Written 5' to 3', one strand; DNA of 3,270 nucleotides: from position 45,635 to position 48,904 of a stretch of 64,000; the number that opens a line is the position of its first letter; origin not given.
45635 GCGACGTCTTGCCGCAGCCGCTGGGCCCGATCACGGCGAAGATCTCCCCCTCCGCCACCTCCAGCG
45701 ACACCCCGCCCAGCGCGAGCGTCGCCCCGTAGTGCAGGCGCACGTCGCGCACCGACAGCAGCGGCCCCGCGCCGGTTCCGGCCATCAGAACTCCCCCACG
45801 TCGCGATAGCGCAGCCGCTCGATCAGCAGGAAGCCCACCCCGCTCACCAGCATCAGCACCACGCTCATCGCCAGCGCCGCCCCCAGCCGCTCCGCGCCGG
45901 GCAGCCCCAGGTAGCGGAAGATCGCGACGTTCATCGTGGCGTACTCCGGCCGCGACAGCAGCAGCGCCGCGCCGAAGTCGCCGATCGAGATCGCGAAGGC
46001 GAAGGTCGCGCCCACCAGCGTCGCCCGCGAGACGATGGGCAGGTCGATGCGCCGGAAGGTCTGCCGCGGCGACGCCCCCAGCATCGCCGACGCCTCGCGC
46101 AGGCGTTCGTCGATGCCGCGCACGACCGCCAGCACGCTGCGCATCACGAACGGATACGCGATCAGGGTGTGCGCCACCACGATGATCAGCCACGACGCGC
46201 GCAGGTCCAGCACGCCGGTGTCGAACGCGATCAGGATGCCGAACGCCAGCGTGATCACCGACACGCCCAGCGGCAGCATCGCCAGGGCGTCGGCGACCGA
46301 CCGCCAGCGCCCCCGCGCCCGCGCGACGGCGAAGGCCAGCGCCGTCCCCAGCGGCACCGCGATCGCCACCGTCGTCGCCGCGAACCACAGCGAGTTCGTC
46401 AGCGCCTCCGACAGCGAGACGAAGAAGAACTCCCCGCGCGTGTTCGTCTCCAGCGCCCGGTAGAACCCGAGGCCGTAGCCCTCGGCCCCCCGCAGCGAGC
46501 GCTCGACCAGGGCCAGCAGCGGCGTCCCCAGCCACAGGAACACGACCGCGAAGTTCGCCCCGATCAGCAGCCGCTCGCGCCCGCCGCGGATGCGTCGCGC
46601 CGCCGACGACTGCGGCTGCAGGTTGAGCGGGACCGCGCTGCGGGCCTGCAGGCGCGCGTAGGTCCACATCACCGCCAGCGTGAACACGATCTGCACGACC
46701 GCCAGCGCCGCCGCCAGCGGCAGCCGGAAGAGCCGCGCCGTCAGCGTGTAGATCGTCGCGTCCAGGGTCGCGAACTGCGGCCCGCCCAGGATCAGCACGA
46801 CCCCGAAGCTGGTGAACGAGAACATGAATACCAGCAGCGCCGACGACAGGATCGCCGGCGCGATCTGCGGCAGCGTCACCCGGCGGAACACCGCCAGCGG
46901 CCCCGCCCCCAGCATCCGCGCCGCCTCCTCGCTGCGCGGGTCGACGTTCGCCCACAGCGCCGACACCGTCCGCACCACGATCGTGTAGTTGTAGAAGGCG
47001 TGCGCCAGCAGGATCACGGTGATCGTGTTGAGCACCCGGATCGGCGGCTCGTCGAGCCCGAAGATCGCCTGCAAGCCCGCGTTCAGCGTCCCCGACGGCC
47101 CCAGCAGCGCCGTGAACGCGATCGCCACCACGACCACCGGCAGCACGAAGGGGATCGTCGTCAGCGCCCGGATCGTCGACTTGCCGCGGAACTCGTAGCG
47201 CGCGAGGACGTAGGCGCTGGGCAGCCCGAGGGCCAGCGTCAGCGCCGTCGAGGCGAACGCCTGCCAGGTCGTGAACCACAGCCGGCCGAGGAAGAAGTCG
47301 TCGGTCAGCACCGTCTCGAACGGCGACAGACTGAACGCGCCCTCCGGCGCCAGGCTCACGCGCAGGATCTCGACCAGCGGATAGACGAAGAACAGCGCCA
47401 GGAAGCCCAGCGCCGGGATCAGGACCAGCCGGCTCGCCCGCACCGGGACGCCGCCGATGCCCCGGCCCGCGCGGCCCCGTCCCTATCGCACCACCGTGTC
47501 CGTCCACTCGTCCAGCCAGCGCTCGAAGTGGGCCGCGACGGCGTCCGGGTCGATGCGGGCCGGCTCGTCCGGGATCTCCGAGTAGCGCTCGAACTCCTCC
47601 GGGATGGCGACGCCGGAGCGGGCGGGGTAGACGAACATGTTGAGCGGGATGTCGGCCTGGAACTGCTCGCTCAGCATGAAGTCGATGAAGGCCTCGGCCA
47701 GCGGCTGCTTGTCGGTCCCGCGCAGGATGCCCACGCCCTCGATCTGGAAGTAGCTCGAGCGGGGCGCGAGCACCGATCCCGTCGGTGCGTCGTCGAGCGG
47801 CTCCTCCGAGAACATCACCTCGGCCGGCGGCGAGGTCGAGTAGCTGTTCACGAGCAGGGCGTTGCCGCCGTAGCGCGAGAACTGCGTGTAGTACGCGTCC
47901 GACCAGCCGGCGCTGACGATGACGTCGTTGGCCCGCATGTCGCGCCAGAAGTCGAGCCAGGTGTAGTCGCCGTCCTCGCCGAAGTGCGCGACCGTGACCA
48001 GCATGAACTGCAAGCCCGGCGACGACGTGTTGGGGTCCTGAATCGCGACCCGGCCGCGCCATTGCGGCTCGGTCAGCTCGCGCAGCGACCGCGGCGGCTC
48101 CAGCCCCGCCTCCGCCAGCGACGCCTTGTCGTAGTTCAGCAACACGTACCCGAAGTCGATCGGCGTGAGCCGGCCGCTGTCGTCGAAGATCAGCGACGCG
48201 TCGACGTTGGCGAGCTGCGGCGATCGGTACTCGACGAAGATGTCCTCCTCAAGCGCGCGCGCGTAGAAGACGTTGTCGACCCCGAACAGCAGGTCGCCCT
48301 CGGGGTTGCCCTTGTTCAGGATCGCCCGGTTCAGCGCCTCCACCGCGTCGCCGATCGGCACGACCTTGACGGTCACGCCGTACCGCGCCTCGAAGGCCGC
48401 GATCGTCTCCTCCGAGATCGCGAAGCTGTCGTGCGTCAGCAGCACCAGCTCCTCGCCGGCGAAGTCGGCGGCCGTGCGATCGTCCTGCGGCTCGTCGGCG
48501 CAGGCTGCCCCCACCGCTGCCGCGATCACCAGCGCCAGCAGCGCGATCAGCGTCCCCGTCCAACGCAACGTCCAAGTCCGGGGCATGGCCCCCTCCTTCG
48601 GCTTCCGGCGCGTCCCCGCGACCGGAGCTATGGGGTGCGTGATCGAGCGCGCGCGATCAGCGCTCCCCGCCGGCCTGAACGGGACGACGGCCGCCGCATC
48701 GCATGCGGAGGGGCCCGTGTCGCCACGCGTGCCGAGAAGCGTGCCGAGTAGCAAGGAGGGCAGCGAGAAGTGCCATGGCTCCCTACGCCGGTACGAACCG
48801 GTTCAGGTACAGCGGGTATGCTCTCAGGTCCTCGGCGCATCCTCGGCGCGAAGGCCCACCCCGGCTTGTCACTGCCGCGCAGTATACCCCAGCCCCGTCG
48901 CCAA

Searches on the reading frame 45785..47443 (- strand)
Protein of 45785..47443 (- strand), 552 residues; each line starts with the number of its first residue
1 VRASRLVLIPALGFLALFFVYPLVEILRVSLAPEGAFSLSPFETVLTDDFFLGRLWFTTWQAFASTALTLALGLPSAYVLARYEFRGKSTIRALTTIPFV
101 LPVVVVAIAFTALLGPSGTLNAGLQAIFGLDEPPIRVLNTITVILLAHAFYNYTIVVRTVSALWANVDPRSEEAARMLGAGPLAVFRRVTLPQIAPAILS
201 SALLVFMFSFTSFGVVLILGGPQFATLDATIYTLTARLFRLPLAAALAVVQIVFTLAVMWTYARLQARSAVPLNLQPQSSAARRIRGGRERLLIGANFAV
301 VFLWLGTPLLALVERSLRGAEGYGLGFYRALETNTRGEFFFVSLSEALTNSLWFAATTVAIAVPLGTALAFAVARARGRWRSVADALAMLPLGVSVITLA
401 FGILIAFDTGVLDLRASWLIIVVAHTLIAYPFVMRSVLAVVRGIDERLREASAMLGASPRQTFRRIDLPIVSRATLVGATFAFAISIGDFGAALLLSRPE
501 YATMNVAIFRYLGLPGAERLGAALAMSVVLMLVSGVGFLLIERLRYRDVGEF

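Call 92: search_protein_families(library=pfam, max_evalue=0.001, proteins=[window:45785-47443:-])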
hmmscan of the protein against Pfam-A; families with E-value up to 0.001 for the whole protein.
window:45785-47443:- (552 aa): 1 family
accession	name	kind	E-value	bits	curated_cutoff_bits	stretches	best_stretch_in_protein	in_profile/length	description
PF00528.27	BPD_transp_1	-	2.7e-24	86.3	26.4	2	73-268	1-181/184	Binding-protein-dependent transport system inner membrane component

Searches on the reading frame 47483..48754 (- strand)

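Call 92: search_protein_families(library=pfam, max_evalue=0.001, proteins=[window:47483-48754:-])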
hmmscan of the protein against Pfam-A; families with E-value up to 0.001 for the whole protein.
window:47483-48754:- (423 aa): 4 families
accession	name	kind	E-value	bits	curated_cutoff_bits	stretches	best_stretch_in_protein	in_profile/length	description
PF13343.11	SBP_bac_6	-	5.2e-23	82.2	24.6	1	154-385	5-222/245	Bacterial extracellular solute-binding protein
PF13416.11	SBP_bac_8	-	1.6e-17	64.7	27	1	117-395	2-278/279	Bacterial extracellular solute-binding protein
PF01547.30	SBP_bac_1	-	1.5e-12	48.6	26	1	114-366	10-306/307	Bacterial extracellular solute-binding protein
PF13531.11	SBP_bac_11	-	3.5e-09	37.2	25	1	114-367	13-219/227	Bacterial extracellular solute-binding protein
